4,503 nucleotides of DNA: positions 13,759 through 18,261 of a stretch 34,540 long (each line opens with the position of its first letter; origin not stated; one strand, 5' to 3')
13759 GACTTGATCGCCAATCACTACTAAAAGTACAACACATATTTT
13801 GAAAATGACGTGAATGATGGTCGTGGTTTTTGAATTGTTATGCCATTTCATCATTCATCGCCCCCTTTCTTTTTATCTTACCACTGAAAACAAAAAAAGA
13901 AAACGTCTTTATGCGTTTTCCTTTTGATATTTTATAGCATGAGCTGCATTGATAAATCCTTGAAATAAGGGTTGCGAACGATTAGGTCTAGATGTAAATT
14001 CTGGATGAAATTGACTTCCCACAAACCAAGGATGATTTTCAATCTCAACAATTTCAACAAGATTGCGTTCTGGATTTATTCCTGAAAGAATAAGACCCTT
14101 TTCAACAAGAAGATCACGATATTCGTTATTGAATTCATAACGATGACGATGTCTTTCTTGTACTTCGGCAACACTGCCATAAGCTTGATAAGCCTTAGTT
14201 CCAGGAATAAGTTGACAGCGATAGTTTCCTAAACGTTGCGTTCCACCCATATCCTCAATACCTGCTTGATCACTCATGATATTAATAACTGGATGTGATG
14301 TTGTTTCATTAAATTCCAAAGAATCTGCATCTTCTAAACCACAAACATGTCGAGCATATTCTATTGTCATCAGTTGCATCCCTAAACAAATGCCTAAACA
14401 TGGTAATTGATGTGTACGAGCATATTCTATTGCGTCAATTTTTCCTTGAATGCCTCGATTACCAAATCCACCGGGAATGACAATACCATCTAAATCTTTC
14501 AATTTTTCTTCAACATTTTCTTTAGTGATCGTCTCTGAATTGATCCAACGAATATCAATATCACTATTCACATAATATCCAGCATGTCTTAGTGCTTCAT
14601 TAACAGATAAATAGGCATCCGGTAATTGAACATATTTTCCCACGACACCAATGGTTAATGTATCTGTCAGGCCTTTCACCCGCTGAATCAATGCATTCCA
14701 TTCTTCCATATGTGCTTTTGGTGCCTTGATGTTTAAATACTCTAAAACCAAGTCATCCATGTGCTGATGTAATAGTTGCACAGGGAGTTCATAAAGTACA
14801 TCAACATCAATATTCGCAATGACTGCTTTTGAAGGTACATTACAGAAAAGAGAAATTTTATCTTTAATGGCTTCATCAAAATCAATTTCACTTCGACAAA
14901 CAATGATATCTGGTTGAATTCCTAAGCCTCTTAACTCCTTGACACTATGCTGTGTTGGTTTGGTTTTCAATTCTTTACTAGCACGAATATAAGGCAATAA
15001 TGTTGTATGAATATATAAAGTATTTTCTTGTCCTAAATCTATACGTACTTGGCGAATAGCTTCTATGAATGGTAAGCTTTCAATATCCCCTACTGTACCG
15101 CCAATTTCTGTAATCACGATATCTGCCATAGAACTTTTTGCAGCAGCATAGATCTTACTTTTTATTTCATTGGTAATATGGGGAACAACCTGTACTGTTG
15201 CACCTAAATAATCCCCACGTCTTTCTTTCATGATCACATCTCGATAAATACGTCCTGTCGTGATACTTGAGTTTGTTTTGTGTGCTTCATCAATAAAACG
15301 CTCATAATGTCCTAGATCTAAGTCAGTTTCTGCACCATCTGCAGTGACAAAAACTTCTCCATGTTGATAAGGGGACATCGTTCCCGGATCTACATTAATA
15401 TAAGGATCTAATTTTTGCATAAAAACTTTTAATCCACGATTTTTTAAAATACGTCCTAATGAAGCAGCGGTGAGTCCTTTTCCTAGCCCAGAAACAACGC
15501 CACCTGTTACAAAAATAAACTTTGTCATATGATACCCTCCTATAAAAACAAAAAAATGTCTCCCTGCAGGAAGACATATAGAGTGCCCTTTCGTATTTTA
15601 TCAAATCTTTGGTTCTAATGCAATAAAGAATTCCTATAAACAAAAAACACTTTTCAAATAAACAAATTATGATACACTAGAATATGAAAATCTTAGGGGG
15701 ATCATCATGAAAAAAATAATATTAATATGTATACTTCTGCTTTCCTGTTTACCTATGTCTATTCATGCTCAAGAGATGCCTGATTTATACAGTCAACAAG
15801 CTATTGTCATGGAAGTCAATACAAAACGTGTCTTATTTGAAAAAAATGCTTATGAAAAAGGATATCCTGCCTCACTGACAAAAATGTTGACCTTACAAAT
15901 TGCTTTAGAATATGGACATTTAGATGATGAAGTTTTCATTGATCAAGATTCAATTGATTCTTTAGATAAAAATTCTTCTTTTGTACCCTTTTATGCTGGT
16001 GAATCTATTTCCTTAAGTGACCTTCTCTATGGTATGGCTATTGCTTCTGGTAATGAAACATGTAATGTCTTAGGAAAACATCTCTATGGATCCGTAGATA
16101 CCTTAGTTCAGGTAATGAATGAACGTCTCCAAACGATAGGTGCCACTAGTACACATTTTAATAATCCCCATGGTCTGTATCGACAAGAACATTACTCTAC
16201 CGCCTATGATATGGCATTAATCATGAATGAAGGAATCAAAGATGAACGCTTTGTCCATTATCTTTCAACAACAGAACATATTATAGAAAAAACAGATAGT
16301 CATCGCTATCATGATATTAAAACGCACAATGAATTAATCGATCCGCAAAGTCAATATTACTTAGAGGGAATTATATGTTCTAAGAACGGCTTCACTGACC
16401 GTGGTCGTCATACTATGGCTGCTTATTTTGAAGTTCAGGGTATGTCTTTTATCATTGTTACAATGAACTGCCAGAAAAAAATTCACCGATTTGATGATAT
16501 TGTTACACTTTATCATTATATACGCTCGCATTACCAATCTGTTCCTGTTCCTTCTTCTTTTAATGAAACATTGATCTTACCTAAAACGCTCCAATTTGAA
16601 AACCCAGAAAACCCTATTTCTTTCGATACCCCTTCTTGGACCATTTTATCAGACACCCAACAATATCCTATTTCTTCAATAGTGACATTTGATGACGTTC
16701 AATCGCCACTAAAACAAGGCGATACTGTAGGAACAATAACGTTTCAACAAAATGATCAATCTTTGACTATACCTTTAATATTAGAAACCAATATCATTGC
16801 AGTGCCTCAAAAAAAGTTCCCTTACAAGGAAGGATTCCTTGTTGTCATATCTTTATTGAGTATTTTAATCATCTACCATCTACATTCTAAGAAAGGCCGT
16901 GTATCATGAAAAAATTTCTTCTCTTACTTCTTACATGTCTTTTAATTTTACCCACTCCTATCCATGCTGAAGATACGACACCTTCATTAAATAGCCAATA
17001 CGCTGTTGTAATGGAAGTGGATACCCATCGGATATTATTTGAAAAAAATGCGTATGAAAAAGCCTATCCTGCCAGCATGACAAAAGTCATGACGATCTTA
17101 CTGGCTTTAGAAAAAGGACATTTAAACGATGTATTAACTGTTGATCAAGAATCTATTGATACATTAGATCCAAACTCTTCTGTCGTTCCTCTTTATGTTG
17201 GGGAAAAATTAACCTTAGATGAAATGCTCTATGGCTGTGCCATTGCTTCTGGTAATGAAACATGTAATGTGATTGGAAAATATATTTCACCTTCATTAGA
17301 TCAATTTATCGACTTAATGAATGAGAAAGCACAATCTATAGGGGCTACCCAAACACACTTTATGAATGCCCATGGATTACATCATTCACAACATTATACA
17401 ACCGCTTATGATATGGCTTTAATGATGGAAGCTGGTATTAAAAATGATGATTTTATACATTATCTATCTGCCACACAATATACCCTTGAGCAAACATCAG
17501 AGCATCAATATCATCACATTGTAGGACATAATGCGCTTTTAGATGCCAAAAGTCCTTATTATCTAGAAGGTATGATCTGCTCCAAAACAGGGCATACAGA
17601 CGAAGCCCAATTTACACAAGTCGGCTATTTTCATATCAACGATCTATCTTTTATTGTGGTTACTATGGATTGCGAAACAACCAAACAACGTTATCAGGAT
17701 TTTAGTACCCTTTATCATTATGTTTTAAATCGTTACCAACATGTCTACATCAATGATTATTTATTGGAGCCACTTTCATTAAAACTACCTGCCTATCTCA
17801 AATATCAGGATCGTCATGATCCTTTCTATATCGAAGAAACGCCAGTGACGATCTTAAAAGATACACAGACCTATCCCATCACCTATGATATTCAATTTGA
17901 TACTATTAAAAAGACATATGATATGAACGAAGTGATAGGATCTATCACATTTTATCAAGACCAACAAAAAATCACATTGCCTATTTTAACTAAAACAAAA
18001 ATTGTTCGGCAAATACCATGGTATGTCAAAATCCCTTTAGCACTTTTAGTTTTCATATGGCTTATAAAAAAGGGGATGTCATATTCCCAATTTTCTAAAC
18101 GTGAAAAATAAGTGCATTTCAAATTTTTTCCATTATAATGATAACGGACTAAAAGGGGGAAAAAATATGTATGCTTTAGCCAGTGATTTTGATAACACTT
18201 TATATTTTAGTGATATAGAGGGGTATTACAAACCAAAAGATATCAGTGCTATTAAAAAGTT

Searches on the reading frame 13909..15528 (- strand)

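Call 82: search_protein_families(library=pfam, proteins=[window:13909-15528:-], max_evalue=0.00001)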
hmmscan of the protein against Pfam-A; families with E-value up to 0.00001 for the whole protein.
window:13909-15528:- (539 aa): 3 families
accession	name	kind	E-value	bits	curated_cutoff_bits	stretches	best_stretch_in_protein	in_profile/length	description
PF06418.20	CTP_synth_N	-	1.9e-126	421.3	26.1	1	3-267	1-265/265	CTP synthase N-terminus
PF00117.34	GATase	-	6.1e-43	147.1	22.8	1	302-527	2-189/190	Glutamine amidotransferase class-I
PF07722.19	Peptidase_C26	-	2.3e-08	34.5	20.5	1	367-510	98-219/219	Peptidase C26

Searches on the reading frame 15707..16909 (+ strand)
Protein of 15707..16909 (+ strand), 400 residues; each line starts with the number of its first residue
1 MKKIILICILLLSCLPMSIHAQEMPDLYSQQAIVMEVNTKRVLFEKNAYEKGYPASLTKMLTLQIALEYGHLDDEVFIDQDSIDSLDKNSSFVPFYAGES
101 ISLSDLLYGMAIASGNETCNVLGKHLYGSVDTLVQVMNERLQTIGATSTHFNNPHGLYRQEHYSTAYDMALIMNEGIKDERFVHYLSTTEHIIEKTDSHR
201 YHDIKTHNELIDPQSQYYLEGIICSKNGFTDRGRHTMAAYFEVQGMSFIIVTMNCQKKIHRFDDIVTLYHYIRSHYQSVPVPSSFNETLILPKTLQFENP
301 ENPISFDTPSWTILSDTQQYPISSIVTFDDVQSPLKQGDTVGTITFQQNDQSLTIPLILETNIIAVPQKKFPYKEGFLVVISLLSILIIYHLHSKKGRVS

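Call 82: search_protein_families(library=pfam, proteins=[window:15707-16909:+], max_evalue=0.00001)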
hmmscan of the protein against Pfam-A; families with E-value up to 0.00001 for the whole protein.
window:15707-16909:+ (400 aa): 2 families
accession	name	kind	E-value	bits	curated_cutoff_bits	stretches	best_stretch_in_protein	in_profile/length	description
PF00768.25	Peptidase_S11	-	8.7e-42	143.7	27.6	1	22-255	5-237/239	D-alanyl-D-alanine carboxypeptidase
PF13354.11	Beta-lactamase2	-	4.2e-06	26.7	22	1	34-175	4-145/214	Beta-lactamase enzyme family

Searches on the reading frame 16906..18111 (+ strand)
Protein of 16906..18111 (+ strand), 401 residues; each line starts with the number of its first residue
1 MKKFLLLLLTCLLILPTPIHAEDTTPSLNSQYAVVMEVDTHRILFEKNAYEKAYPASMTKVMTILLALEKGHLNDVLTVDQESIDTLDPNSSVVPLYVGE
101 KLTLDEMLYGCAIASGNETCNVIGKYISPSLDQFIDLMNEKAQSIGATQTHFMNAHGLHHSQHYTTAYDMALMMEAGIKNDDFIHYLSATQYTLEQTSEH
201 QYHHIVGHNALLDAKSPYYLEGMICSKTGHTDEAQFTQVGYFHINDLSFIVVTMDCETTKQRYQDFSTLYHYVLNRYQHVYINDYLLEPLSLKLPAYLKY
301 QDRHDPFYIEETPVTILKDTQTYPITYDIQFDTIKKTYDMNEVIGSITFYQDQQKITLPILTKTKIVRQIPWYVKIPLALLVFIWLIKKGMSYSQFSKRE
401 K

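Call 82: search_protein_families(library=pfam, proteins=[window:16906-18111:+], max_evalue=0.00001)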
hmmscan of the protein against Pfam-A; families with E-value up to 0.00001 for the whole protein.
window:16906-18111:+ (401 aa): 2 families
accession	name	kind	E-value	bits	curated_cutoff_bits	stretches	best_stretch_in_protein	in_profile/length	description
PF00768.25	Peptidase_S11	-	1e-45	156.5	27.6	1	24-257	6-238/239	D-alanyl-D-alanine carboxypeptidase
PF13354.11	Beta-lactamase2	-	1.3e-06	28.4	22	1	34-252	3-211/214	Beta-lactamase enzyme family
